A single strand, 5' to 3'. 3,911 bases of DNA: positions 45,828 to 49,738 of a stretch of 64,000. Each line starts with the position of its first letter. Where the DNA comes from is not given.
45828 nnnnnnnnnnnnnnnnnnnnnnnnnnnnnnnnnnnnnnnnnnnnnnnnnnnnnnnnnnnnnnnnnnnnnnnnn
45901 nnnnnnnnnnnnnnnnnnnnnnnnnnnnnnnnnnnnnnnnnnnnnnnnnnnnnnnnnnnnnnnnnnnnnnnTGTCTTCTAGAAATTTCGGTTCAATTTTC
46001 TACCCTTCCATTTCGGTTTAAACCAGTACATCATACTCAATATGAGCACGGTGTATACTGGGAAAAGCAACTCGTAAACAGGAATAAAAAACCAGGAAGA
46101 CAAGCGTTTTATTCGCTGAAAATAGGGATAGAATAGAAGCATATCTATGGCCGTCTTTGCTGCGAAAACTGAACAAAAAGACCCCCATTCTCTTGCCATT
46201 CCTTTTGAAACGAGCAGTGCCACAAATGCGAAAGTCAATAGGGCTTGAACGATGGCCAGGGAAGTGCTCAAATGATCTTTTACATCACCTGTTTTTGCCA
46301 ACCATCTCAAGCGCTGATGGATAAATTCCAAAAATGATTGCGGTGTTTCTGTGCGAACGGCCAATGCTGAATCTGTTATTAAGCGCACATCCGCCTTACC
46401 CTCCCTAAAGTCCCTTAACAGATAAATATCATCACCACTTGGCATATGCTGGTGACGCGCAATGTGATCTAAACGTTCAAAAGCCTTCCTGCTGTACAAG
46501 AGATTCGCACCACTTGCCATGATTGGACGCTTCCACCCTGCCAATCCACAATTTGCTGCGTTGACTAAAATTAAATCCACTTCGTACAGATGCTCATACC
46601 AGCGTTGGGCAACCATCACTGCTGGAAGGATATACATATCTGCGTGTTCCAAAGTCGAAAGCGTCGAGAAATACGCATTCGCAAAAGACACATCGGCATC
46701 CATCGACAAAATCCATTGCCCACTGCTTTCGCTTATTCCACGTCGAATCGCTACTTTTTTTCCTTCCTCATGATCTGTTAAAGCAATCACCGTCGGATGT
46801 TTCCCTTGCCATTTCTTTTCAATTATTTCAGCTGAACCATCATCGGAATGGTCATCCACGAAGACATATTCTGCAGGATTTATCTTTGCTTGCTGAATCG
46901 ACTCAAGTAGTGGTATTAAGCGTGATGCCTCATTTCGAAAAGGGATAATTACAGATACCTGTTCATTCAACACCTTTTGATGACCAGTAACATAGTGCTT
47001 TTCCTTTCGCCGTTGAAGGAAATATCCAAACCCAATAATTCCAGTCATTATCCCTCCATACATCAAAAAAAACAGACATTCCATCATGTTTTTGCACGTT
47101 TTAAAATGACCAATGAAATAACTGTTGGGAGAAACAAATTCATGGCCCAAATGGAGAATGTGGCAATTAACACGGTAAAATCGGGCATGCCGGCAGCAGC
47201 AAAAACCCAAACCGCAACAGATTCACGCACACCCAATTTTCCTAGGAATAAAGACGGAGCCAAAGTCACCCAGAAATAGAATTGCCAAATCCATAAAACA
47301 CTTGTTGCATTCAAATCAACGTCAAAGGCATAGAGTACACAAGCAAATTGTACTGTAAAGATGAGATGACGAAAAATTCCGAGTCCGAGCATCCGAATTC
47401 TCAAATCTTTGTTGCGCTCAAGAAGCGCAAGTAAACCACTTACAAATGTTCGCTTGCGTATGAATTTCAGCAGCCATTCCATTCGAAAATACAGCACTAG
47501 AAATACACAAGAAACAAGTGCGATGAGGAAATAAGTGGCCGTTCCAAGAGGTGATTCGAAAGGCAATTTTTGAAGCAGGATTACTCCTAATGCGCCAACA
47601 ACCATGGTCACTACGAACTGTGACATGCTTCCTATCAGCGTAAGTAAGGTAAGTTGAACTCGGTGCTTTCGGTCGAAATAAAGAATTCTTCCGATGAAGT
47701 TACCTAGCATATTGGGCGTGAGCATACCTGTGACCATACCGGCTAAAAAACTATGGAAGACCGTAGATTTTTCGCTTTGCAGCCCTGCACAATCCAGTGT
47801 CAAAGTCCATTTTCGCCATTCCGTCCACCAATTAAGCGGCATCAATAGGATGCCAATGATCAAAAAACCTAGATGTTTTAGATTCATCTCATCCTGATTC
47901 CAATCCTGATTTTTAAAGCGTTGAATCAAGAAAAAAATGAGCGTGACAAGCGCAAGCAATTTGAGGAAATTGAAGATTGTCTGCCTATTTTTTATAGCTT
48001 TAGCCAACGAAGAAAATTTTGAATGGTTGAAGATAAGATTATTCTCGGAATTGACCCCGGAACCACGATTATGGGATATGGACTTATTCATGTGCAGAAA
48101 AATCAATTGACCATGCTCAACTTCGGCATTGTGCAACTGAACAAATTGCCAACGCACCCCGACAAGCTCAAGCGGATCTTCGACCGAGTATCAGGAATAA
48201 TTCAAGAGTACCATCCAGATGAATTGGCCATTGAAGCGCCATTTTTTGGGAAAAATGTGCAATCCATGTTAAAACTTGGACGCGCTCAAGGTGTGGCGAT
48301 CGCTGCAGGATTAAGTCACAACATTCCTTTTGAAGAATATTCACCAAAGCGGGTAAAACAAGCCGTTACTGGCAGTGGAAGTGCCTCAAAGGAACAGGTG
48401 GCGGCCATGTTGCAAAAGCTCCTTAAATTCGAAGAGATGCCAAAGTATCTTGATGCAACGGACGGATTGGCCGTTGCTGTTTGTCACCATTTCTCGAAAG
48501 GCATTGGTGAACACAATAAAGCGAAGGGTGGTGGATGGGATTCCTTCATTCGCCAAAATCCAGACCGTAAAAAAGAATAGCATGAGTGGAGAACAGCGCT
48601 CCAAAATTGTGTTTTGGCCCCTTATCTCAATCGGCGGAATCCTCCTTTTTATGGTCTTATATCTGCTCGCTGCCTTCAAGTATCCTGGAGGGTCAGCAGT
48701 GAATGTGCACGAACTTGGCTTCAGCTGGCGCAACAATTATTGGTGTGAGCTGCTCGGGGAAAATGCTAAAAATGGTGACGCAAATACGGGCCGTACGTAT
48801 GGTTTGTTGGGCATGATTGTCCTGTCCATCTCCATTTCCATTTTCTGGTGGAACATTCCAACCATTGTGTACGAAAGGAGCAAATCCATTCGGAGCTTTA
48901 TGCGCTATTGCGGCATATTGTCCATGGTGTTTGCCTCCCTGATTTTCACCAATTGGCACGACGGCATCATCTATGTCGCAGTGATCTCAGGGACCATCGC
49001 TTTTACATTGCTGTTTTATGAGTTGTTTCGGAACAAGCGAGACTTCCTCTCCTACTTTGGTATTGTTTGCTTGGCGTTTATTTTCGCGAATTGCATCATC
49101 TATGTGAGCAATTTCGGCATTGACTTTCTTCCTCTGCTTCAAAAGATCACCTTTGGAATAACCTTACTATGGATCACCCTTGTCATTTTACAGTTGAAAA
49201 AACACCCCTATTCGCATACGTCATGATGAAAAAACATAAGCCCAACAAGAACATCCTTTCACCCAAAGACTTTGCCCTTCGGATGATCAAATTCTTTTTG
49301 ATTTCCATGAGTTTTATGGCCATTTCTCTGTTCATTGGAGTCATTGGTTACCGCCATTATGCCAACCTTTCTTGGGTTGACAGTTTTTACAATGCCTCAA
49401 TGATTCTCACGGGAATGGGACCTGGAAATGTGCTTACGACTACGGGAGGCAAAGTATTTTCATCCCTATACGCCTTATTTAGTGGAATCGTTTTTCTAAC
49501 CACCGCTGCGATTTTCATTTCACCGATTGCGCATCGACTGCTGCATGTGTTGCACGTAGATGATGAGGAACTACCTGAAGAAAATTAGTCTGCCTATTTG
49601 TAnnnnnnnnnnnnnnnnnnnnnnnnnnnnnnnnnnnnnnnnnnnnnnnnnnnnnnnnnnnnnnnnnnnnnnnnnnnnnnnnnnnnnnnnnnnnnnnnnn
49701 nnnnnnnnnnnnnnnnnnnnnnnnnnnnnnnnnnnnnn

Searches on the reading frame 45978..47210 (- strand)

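Call 13: search_protein_families(library=pfam, proteins=[window:45978-47210:-], max_evalue=0.001)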
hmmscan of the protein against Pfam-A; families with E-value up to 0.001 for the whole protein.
window:45978-47210:- (410 aa): 3 families
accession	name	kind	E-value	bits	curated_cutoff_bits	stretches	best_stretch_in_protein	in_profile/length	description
PF00535.33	Glycos_transf_2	-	1.3e-18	67.9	23.3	1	86-181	1-96/168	Glycosyl transferase family 2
PF13641.12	Glyco_tranf_2_3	-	2e-11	44.8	27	1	84-303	2-227/230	Glycosyltransferase like family 2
PF13632.12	Glyco_trans_2_3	-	2.5e-06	27.9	27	1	166-390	1-189/198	Glycosyl transferase family group 2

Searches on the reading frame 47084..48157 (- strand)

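Call 13: search_protein_families(library=pfam, proteins=[window:47084-48157:-], max_evalue=0.001)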
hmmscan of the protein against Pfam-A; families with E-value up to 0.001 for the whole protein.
window:47084-48157:- (357 aa): 1 family
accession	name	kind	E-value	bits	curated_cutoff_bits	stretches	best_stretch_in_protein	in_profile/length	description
PF03706.18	LPG_synthase_TM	-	9.4e-16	58.6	33.4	1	64-347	2-301/302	Lysylphosphatidylglycerol synthase TM region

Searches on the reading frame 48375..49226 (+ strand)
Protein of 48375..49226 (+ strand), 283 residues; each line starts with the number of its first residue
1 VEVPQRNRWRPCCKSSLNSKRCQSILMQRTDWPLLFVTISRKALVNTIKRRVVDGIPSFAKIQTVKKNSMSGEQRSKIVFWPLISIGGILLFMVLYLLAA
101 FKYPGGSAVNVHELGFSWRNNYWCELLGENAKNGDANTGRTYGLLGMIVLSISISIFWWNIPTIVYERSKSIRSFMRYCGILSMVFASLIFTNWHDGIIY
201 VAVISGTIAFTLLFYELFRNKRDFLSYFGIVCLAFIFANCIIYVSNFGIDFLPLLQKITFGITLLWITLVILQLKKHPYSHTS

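Call 13: search_protein_families(library=pfam, proteins=[window:48375-49226:+], max_evalue=0.001)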
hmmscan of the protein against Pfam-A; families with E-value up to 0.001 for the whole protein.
window:48375-49226:+ (283 aa): 0 families

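Call 79: find_related_loci(query=window:48375-49226:+, collection=metagenome_contigs, flank=7000)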
Query window:48375-49226:+ (283 aa) in metagenome_contigs; peptide patterns used: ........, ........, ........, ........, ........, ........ (x = any residue, [..] = any of these).
179 stretches matched a pattern; 4 encode a relative of the query (tblastn E <= 1e-3); 4 distinct loci.
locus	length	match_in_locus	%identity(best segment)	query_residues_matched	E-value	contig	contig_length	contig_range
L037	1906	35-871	89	5-283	2e-179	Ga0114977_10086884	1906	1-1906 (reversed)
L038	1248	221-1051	76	5-281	4e-158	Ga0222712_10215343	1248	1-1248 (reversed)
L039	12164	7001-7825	68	5-279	8e-127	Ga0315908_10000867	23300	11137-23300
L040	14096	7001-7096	56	1-32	3e-6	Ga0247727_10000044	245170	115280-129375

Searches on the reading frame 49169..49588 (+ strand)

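Call 13: search_protein_families(library=pfam, proteins=[window:49169-49588:+], max_evalue=0.001)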
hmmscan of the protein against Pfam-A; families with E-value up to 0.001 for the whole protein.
window:49169-49588:+ (139 aa): 1 family
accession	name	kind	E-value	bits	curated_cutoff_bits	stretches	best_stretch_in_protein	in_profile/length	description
PF07885.22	Ion_trans_2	-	0.00027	21.2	22.5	0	53-118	6-75/79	Ion channel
